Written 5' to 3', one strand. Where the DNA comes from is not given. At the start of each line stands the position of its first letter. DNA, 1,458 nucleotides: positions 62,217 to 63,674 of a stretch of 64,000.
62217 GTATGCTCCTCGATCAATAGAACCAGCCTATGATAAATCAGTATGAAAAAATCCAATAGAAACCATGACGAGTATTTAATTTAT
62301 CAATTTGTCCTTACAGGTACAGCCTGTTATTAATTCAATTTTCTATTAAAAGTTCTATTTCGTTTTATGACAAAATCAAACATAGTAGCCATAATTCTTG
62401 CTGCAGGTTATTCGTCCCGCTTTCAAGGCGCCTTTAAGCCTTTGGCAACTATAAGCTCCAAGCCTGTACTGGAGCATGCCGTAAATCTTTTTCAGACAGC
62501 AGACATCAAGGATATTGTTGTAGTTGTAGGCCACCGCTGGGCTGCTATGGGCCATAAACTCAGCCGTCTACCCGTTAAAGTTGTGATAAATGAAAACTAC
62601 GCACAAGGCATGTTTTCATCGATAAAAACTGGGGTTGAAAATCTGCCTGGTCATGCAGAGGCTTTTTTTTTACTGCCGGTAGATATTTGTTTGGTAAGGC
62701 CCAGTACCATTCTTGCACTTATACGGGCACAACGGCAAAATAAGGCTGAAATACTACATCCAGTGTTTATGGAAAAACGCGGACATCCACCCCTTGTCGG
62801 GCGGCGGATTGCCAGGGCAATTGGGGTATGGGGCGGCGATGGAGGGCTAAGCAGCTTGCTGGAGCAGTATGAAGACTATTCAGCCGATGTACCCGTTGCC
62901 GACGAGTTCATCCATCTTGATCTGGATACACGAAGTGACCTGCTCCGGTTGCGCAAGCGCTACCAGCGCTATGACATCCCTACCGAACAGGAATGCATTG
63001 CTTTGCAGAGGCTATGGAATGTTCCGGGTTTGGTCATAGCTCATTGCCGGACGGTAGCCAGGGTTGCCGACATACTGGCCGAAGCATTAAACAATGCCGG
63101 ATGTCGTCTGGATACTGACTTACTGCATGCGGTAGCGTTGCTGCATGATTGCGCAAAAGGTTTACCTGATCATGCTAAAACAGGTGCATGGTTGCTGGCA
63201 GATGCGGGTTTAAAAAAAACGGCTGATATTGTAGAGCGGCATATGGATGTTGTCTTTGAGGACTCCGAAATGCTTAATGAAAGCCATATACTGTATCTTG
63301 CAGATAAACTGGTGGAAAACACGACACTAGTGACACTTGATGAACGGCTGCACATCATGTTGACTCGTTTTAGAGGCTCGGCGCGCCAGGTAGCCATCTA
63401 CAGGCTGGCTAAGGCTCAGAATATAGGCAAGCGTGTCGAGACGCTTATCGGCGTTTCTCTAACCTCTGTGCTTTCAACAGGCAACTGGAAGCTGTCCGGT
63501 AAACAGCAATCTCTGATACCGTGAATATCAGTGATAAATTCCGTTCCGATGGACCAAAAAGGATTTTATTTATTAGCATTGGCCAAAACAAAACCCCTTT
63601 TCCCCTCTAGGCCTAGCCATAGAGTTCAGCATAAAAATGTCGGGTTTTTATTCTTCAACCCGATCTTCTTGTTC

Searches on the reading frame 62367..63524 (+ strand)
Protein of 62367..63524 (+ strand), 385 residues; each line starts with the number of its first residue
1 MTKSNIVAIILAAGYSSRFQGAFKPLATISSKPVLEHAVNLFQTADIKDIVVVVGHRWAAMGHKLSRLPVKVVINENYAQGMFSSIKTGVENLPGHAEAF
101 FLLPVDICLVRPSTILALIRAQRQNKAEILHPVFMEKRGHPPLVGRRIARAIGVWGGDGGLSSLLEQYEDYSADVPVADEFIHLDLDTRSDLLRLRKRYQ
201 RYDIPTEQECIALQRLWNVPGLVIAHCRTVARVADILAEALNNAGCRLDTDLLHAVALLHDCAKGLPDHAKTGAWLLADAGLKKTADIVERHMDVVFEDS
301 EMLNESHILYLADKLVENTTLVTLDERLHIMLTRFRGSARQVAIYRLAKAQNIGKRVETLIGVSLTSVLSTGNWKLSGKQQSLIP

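Call 15: search_protein_families(library=ncbifam, max_evalue=1e-8, proteins=[window:62367-63524:+])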
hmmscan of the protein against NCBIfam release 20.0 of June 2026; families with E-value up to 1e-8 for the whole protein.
window:62367-63524:+ (385 aa): 10 families
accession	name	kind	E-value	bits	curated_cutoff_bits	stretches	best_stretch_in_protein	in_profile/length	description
NF045665.1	NTPtran_DVU1551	equivalog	5.5e-118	394.1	315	1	6-361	1-358/359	DVU_1551 family NTP transferase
TIGR03310.1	matur_MocA_YgfJ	equivalog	1.1e-31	110.3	186.45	1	8-193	2-186/188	molybdenum cofactor cytidylyltransferase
TIGR01173.1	glmU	equivalog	5.6e-12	45.2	366.85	1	8-133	3-128/452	bifunctional UDP-N-acetylglucosamine diphosphorylase/glucosamine-1-phosphate N-acetyltransferase GlmU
NF001457.0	PRK00317.1-3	equivalog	3e-11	43.2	164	1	8-126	4-117/200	molybdenum cofactor guanylyltransferase MobA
NF010935.0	PRK14355.1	equivalog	5e-11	41.9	718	1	4-141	2-138/459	bifunctional UDP-N-acetylglucosamine diphosphorylase/glucosamine-1-phosphate N-acetyltransferase GlmU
NF045782.1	NicBOxredNboR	equivalog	6.3e-11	42.3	260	1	3-195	6-205/206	nicotine blue oxidoreductase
NF010933.0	PRK14353.1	equivalog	2.8e-10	39.4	505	1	2-129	2-130/453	bifunctional UDP-N-acetylglucosamine diphosphorylase/glucosamine-1-phosphate N-acetyltransferase GlmU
TIGR00295.1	TIGR00295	hypoth_equivalog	8.5e-10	38.6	172.35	1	216-298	7-93/164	TIGR00295 family protein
NF010934.1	PRK14354.1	equivalog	2.3e-09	36.3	450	1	8-132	2-127/447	bifunctional UDP-N-acetylglucosamine diphosphorylase/glucosamine-1-phosphate N-acetyltransferase GlmU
NF010940.0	PRK14360.1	equivalog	7.4e-09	34.7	602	0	8-129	4-126/452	bifunctional UDP-N-acetylglucosamine diphosphorylase/glucosamine-1-phosphate N-acetyltransferase GlmU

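Call 33: find_encoding_contigs(protein=window:62367-63524:+, flank=10000, max_places=3)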
Protein window:62367-63524:+ (385 aa): 8 contigs read that carry it; 3 places shown.
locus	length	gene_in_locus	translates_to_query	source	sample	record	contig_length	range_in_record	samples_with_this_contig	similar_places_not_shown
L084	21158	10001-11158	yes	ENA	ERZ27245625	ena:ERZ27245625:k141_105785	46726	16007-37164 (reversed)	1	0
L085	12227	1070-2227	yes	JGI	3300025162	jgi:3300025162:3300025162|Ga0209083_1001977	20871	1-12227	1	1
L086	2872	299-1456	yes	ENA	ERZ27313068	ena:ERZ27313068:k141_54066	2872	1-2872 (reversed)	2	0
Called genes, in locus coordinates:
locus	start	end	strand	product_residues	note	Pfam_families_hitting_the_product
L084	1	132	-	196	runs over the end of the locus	PF01206:TusA, PF02635:DsrE (weak)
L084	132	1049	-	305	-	-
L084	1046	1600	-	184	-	PF11823:Se_S_carrier, PF26554:DUF8182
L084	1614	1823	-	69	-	PF01206:TusA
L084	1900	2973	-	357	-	PF04143:Sulf_transp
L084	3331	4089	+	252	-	PF01869:BcrAD_BadFG, PF02782:FGGY_C (weak)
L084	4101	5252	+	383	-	PF06050:HGD-D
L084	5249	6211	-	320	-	PF12801:Fer4_5 (weak), PF00037:Fer4 (faint), PF12838:Fer4_7 (faint), PF14697:Fer4_21 (faint), PF13187:Fer4_9, PF13237:Fer4_10 (weak)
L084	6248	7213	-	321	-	-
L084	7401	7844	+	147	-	-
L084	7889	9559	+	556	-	PF00581:Rhodanese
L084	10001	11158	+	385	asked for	PF01128:IspD (faint), PF12804:NTP_transf_3, PF01966:HD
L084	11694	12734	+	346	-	PF00581:Rhodanese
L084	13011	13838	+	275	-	PF00230:MIP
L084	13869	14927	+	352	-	PF01728:FtsJ (weak), PF13489:Methyltransf_23, PF01135:PCMT (weak), PF01209:Ubie_methyltran, PF08241:Methyltransf_11, PF08242:Methyltransf_12, PF13649:Methyltransf_25, PF13847:Methyltransf_31, +1 more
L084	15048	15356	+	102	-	PF02627:CMD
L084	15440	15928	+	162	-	PF05573:NosL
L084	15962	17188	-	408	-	PF04966:OprB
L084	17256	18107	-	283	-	PF00005:ABC_tran, PF13304:AAA_21 (faint)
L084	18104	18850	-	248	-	PF02361:CbiQ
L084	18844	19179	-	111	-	PF02553:CbiN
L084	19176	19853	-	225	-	PF01891:CbiM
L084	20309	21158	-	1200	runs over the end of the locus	PF11965:DUF3479 (weak), PF02514:CobN-Mg_chel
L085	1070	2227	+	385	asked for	PF01128:IspD (faint), PF12804:NTP_transf_3, PF01966:HD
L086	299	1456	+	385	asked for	PF01128:IspD (faint), PF12804:NTP_transf_3, PF01966:HD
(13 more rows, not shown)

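Call 35: search_protein_families(library=ncbifam, max_evalue=0.00001, proteins=[L084:11694-12734:+, L084:7401-7844:+, L084:13869-14927:+])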
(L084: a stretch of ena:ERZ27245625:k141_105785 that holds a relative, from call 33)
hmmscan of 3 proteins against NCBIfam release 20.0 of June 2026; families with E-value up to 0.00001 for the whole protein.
L084:11694-12734:+ (346 aa): 2 families
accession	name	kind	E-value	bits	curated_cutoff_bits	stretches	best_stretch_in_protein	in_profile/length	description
NF008557.0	PRK11493.1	equivalog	8.3e-15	54.6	250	1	89-336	44-273/281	3-mercaptopyruvate sulfurtransferase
NF041203.1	rhodanese_LYCAU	equivalog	1.3e-06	28.1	115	0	138-191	73-125/126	rhodanese-related (seleno)protein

L084:7401-7844:+ (147 aa): 0 families

L084:13869-14927:+ (352 aa): 28 families (the best 25 are shown)
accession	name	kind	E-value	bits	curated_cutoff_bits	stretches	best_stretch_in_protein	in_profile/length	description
NF008823.0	PRK11873.1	subfamily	7.6e-61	206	263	1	4-239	4-240/272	arsenite methyltransferase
NF040538.1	methyl_ArsM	equivalog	8.6e-50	169.9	500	2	141-322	167-339/356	arsinothricin biosynthesis methyltransferase ArsM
NF038099.1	AsSugarArsM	exception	8.8e-34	117.1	400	1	27-314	19-302/321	arsenosugar biosynthesis arsenite methyltransferase ArsM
NF041537.1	ArsM_AhpD_UU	exception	1.7e-33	115.8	510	1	46-227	53-227/345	arsenite methyltransferase/AhpD domain selenoprotein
NF041536.1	ArsM_DUF2284_UU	exception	4.1e-32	111.1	575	1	45-229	52-229/459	arsenite methyltransferase/DUF2284 domain selenoprotein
NF047649.1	MTase_UXPK_star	exception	1.1e-31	109.9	460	1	45-217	53-218/283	methyltransferase/UXPK-star double selenoprotein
NF045667.1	MTase_DVU1556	equivalog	1.3e-21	77.1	155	1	68-221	23-159/213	DVU_1556 family methyltransferase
NF040539.1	AST_met_ArsM_2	exception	1.2e-18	68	240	1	71-226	60-209/262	putative arsinothricin biosynthesis methyltransferase ArsM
NF001244.0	PRK00216.1-5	equivalog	2.1e-15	56.7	216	1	67-181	48-154/236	bifunctional demethylmenaquinone methyltransferase/2-methoxy-6-polyprenyl-1,4-benzoquinol methylase UbiE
TIGR02072.1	BioC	equivalog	2.9e-15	56.8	184.95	1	69-185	36-137/244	malonyl-ACP O-methyltransferase BioC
NF043040.1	corrin_prot_MT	hypoth_equivalog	8.2e-13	48.3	180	1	68-188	42-155/216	corrinoid protein-associated methyltransferase CpaM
TIGR02752.1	MenG_heptapren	equivalog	1.3e-12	47.7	419.85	1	68-178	46-147/231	demethylmenaquinone methyltransferase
TIGR01983.1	UbiG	equivalog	1.3e-12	47.5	102.95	1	64-182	46-153/228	bifunctional 2-polyprenyl-6-hydroxyphenol methylase/3-demethylubiquinol 3-O-methyltransferase UbiG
NF001243.0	PRK00216.1-4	equivalog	1.5e-12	47.4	235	1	68-178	48-149/237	demethylmenaquinone methyltransferase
NF052510.1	methyltran_MpqE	exception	6.2e-12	45.4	335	1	68-178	47-149/234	methyl-plastoquinone biosynthesis methyltransferase MpqE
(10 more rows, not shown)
